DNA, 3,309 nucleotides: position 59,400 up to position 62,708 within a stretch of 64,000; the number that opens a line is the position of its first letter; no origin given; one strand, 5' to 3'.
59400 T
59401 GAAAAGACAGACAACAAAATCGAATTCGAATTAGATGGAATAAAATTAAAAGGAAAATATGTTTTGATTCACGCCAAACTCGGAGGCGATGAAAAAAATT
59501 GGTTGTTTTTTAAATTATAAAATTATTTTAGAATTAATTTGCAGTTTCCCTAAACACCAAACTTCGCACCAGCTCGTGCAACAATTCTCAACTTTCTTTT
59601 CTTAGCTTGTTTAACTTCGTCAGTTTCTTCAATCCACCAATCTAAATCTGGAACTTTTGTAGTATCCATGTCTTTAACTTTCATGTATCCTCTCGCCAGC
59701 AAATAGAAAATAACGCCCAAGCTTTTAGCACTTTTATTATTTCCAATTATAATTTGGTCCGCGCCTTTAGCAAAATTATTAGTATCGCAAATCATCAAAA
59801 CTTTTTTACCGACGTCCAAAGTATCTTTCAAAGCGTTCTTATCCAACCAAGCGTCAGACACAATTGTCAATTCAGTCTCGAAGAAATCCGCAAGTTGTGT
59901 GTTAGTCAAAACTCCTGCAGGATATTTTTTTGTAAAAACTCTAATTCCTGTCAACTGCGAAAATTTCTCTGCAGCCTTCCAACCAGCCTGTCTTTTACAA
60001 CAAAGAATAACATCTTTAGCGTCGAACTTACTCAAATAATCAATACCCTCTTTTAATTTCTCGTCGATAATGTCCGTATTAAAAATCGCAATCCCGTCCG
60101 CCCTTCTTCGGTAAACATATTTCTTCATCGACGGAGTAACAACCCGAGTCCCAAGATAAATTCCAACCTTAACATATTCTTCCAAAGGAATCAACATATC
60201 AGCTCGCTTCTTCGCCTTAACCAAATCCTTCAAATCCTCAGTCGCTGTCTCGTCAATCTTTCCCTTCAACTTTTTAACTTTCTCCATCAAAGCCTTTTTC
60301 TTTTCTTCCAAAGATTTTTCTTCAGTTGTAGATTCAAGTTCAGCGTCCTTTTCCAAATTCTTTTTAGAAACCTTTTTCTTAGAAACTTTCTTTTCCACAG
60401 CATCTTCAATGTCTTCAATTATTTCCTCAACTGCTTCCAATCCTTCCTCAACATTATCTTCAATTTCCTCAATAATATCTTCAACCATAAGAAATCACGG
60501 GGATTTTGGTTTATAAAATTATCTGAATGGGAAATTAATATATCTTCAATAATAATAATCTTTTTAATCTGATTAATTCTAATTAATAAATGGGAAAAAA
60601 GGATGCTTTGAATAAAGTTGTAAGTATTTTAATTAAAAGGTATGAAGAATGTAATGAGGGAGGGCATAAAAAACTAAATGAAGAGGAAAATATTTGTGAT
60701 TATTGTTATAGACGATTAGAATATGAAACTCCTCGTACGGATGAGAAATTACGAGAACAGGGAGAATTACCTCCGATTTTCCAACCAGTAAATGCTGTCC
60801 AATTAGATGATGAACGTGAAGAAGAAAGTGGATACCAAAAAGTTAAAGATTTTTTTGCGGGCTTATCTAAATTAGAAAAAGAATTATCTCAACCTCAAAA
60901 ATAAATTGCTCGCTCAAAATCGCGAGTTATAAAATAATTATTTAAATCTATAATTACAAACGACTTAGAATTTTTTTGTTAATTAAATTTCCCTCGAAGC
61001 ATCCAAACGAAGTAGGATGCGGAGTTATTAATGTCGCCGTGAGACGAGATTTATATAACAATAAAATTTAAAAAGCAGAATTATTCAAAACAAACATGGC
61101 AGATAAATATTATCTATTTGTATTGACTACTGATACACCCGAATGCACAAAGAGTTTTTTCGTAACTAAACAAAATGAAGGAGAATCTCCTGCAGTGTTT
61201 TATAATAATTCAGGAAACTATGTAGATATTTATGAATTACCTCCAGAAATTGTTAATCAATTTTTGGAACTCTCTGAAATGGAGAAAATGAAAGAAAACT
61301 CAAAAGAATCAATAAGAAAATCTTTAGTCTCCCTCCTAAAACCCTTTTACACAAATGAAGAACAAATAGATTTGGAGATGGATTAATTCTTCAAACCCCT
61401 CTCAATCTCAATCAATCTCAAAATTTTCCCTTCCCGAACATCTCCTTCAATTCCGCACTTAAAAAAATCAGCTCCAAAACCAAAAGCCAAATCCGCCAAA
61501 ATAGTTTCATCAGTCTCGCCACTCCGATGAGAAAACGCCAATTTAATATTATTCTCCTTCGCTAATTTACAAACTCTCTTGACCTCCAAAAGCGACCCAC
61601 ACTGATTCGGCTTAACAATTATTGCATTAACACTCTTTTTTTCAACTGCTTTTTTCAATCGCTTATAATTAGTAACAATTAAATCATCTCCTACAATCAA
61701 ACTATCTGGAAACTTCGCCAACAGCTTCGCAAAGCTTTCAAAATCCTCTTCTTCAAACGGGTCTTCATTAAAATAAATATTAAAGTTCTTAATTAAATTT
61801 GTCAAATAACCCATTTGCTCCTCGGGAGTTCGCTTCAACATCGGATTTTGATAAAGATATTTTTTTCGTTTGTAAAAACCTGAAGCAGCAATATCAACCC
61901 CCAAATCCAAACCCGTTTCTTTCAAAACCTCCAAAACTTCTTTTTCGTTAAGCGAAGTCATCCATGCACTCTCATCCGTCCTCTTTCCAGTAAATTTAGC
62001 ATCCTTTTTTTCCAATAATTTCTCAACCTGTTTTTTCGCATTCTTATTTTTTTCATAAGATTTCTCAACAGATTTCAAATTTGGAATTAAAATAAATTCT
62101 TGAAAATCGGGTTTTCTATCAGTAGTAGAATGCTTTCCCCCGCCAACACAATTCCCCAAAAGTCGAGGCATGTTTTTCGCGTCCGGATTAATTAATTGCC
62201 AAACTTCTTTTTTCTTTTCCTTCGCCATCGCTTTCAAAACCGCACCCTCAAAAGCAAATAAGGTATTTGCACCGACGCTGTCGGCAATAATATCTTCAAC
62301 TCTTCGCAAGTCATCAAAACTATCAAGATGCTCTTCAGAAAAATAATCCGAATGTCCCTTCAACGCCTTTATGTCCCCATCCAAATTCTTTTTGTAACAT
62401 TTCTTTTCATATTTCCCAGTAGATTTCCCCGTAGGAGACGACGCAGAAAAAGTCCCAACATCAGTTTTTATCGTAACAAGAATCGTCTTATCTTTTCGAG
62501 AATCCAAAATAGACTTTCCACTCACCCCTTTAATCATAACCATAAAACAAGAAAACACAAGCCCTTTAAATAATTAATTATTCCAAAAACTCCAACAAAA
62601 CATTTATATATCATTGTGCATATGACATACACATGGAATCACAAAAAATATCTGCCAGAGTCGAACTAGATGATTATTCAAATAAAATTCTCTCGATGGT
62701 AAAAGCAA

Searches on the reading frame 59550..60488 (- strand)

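Call 59: search_protein_families(library=pfam, proteins=[window:59550-60488:-], max_evalue=0.01)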
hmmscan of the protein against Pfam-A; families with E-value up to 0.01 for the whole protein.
window:59550-60488:- (312 aa): 2 families
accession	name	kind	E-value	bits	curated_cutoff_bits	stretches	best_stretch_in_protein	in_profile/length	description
PF00318.25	Ribosomal_S2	-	2.4e-10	40.5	26.1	2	109-198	5-97/216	Ribosomal protein S2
PF05565.16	Sipho_Gp157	-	0.0034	17.8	28.6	1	3-84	10-90/162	Siphovirus Gp157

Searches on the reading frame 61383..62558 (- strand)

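Call 59: search_protein_families(library=pfam, proteins=[window:61383-62558:-], max_evalue=0.01)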
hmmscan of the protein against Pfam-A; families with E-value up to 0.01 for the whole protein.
window:61383-62558:- (391 aa): 3 families
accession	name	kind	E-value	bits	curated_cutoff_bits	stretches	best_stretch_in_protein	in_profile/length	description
PF00113.28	Enolase_C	-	1.4e-40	139.9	21.5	1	130-386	4-278/296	Enolase, C-terminal TIM barrel domain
PF03952.21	Enolase_N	-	1.1e-09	39.1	35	1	9-55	1-48/131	Enolase, N-terminal domain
PF13378.12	MR_MLE_C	-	7.9e-08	32.7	29.4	1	245-344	57-154/219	Enolase C-terminal domain-like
